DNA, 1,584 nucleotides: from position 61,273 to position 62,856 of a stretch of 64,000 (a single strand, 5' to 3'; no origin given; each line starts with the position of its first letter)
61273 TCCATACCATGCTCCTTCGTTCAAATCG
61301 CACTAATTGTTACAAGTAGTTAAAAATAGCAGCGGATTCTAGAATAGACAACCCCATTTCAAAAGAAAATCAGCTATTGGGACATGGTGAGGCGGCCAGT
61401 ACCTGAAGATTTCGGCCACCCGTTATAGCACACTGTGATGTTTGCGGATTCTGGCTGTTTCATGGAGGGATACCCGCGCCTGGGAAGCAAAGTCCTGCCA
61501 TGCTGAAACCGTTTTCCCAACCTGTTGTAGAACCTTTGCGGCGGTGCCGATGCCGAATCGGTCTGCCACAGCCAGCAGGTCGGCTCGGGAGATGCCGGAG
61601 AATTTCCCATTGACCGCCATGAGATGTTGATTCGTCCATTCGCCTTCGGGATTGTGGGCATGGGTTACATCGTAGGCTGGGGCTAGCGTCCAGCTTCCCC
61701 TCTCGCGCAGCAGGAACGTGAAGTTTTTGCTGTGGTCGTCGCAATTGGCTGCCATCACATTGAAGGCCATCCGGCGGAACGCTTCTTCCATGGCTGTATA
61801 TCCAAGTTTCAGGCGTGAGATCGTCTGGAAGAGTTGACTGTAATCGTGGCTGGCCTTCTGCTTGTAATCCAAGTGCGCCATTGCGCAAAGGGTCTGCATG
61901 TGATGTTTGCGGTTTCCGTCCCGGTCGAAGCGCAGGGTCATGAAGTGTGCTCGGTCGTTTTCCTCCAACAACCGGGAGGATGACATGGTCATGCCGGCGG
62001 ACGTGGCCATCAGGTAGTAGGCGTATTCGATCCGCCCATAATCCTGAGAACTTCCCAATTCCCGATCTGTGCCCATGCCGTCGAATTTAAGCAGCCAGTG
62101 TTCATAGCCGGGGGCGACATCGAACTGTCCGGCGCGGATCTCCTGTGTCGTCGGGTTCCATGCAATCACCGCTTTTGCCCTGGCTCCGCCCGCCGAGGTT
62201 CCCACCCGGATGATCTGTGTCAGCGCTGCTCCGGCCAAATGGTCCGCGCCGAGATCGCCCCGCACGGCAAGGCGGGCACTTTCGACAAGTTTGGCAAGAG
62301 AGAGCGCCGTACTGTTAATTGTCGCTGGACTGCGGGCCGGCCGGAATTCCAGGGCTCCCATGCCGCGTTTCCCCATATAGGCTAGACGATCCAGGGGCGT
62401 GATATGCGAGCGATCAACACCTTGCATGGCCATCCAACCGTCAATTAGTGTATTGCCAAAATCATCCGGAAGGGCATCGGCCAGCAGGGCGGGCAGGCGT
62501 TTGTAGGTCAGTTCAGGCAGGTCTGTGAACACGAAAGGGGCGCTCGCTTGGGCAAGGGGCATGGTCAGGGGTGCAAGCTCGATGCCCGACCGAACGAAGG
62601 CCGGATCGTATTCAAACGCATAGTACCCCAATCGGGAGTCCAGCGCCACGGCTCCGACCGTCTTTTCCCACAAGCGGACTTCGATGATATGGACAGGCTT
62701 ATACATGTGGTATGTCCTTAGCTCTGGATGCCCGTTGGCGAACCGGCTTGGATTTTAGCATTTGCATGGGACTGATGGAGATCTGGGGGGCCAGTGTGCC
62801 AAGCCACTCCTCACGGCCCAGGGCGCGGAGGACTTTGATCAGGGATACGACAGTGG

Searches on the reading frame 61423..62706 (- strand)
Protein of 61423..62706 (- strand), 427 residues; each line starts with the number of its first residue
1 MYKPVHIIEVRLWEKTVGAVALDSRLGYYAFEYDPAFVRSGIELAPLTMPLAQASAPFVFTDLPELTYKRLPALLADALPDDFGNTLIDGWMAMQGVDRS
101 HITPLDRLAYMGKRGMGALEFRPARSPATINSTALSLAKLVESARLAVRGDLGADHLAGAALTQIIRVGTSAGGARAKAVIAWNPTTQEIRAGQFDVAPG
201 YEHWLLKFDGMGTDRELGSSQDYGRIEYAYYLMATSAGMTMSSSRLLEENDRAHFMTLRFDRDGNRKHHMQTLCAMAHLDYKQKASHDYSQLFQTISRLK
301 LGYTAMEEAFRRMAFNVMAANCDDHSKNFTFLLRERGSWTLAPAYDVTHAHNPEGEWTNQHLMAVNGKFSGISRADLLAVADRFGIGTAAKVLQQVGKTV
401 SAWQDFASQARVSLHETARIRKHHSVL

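Call 37: search_protein_families(library=pfam, proteins=[window:61423-62706:-], max_evalue=0.00001)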
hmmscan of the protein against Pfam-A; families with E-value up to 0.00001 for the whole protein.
window:61423-62706:- (427 aa): 2 families
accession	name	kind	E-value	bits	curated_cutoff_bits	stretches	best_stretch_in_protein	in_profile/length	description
PF07804.18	HipA_C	-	5.9e-48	163.8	30.5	1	170-403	1-213/213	HipA-like C-terminal domain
PF13657.11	Couple_hipA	-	4e-18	66.2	22.5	1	9-121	2-98/99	HipA N-terminal domain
